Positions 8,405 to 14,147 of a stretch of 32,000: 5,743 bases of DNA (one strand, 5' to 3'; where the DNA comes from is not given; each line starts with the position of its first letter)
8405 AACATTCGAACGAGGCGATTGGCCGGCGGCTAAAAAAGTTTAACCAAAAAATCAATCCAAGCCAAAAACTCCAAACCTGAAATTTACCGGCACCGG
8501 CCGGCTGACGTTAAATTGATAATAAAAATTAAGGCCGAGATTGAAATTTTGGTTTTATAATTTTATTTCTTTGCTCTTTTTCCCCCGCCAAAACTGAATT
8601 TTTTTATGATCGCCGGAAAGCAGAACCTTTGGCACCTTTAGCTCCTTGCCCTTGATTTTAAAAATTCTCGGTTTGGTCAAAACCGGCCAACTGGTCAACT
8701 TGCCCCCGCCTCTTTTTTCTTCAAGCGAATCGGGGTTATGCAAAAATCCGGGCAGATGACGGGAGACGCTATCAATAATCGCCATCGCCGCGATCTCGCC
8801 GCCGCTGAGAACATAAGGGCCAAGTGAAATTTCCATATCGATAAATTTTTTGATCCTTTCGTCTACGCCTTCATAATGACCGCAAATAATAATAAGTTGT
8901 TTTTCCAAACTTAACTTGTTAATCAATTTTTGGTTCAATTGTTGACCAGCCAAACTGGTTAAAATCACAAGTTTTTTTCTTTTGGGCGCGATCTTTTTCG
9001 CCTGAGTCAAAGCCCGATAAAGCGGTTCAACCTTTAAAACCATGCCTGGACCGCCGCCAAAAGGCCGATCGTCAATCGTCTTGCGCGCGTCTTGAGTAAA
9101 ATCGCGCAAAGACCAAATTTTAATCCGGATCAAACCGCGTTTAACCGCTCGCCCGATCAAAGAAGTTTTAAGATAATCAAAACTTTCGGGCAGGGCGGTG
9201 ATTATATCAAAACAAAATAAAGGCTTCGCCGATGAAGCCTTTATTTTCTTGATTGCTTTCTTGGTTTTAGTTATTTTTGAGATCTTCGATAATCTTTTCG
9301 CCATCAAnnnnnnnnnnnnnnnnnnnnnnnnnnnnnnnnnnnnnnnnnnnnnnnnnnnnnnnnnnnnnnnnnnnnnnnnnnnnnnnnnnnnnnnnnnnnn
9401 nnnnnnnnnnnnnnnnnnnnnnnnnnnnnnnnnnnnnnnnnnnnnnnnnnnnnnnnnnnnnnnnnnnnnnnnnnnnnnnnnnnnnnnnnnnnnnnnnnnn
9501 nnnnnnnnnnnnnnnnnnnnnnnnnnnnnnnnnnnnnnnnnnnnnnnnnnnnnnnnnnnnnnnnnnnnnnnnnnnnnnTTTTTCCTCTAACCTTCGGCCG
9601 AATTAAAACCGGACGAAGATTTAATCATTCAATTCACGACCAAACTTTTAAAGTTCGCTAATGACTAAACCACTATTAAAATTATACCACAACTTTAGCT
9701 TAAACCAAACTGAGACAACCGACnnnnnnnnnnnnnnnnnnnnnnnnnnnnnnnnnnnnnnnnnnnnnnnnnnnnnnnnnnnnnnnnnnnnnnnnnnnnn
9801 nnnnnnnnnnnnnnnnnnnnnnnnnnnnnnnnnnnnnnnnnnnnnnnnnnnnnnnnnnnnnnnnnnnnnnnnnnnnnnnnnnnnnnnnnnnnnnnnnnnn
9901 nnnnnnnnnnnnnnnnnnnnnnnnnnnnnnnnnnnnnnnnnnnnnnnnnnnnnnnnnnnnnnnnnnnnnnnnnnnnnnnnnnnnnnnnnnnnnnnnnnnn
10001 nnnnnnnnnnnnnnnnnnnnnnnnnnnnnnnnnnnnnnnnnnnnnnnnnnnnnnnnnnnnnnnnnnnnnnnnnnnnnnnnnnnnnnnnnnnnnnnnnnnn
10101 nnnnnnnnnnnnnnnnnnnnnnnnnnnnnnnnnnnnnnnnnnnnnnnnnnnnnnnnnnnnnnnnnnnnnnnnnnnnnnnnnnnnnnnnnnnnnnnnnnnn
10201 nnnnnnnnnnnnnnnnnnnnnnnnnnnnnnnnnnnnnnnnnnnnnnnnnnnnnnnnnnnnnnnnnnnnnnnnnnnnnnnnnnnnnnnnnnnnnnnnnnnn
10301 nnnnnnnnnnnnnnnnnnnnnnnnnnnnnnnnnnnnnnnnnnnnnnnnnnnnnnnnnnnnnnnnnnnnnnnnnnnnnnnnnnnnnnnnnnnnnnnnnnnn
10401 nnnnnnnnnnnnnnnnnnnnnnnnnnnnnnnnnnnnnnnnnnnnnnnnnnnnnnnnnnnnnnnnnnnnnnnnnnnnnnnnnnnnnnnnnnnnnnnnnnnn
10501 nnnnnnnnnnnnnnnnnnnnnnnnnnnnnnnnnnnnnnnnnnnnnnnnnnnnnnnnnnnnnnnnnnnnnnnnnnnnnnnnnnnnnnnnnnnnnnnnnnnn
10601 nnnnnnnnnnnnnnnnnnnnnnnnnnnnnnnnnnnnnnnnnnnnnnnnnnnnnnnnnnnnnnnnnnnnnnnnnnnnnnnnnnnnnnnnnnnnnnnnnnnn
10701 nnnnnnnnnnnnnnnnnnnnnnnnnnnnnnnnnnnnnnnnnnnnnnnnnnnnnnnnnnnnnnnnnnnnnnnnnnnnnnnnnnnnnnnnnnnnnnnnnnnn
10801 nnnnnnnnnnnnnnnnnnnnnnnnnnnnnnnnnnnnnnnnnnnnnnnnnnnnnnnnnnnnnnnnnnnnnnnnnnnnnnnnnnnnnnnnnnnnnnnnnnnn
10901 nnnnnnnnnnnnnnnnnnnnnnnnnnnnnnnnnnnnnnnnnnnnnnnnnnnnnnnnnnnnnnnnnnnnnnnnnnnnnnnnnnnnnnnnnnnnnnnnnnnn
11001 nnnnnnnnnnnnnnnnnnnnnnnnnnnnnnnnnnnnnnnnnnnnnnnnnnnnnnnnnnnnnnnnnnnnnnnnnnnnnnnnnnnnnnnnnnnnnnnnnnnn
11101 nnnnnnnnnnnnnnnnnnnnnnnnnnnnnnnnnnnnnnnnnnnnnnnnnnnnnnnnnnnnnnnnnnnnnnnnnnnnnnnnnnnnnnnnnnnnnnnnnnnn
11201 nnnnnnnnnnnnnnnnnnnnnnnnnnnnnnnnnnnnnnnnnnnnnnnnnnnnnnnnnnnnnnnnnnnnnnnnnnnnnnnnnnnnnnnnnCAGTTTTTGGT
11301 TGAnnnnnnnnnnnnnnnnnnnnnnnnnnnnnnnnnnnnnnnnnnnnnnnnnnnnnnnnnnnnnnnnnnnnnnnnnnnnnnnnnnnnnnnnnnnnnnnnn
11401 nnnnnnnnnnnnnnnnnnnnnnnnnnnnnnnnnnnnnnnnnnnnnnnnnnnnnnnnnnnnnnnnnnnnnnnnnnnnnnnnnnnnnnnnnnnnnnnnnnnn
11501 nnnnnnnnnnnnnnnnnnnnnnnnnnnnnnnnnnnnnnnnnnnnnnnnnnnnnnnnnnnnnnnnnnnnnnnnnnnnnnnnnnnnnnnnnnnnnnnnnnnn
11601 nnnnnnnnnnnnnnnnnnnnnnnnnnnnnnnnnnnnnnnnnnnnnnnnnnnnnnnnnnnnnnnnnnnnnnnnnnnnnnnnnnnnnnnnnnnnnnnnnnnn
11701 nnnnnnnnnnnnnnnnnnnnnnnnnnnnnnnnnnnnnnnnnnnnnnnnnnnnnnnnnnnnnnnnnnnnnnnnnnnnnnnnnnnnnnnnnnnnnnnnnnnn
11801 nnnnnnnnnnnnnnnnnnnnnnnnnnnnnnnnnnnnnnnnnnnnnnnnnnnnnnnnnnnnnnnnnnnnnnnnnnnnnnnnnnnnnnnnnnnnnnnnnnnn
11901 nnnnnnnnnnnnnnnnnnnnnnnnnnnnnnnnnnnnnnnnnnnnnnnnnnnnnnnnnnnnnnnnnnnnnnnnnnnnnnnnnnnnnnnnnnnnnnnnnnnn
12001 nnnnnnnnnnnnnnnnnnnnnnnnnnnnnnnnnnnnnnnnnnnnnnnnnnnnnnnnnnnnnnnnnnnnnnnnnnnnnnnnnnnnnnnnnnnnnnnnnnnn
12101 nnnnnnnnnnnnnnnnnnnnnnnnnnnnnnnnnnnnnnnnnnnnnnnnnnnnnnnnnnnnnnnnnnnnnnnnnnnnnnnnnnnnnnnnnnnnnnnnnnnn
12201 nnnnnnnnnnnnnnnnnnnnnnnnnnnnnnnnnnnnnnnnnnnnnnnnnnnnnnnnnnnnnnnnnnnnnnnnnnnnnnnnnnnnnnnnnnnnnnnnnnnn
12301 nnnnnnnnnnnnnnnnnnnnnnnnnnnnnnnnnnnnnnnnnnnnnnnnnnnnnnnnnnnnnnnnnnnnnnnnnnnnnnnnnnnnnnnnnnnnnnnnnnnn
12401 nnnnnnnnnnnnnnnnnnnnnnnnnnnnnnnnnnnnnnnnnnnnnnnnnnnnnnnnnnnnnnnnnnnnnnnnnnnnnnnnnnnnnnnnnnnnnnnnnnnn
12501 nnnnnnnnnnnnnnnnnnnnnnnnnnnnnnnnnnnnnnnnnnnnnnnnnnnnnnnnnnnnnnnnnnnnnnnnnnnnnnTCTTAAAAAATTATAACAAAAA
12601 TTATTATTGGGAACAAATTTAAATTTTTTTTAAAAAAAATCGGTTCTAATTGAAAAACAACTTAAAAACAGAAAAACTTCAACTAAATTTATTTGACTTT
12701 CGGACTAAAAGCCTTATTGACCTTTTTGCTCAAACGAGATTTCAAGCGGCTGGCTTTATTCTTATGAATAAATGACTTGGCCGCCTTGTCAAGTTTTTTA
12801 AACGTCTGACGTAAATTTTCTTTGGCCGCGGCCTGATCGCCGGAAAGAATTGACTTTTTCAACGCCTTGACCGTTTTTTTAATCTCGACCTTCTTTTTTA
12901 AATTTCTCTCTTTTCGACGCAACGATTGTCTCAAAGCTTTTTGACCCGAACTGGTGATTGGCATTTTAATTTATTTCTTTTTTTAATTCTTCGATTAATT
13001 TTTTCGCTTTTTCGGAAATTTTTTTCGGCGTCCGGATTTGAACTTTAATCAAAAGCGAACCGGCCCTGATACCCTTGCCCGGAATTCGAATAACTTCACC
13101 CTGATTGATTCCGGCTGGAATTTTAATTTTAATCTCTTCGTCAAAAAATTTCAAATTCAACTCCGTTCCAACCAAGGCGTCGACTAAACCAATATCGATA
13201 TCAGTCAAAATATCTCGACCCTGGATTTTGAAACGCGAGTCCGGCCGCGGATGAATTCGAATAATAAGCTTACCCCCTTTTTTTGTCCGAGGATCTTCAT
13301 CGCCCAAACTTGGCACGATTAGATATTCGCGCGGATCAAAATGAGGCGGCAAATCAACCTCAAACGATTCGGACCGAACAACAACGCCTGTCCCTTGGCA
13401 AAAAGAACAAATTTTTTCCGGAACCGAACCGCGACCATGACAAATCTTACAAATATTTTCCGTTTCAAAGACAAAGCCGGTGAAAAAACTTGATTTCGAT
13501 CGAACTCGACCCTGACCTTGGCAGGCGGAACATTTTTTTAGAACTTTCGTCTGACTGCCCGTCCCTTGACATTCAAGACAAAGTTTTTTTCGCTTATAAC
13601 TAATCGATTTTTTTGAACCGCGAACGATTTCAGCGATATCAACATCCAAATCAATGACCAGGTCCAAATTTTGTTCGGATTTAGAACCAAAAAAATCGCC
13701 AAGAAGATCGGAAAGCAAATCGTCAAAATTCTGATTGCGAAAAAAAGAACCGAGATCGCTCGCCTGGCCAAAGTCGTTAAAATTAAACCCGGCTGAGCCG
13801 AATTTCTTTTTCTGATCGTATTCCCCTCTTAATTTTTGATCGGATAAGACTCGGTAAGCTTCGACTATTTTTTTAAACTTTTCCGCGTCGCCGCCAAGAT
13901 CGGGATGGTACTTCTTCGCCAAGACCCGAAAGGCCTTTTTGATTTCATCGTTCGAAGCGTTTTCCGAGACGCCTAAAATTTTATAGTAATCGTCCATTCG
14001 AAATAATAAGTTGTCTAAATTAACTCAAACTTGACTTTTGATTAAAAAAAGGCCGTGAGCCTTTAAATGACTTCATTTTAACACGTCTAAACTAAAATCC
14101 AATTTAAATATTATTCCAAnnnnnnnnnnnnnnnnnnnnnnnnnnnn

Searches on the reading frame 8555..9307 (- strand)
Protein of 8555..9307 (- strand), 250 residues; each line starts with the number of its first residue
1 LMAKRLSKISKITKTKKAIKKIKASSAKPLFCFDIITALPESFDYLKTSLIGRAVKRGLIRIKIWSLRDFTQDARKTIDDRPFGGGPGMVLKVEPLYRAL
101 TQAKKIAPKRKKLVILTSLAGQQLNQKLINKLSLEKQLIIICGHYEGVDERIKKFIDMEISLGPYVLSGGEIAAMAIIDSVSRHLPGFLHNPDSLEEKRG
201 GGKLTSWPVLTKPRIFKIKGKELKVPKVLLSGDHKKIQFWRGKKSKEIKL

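Call 52: search_protein_families(library=pfam, proteins=[window:8555-9307:-], max_evalue=0.001)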
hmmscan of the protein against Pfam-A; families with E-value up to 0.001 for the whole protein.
window:8555-9307:- (250 aa): 2 families
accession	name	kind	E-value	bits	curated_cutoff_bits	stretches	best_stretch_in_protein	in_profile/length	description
PF01746.26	tRNA_m1G_MT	-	2.4e-46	158.4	27.3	1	52-246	2-187/195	tRNA (Guanine-1)-methyltransferase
PF14419.11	SPOUT_MTase_2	-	0.00015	21.7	28.4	1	102-181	86-167/173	AF2226-like SPOUT RNA Methylase fused to THUMP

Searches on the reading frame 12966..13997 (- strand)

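Call 52: search_protein_families(library=pfam, proteins=[window:12966-13997:-], max_evalue=0.001)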
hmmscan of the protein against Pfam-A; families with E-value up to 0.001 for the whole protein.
window:12966-13997:- (343 aa): 3 families
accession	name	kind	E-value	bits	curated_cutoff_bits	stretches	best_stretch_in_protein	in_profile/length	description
PF01556.23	DnaJ_C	-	2e-26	93.3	26.6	1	114-324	2-152/152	DnaJ C terminal domain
PF00226.36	DnaJ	-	3.5e-22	78.7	27.8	1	3-61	1-63/63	DnaJ domain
PF00684.25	DnaJ_CXXCXGXG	-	1.4e-11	44.9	32.7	1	140-204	1-65/65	DnaJ central domain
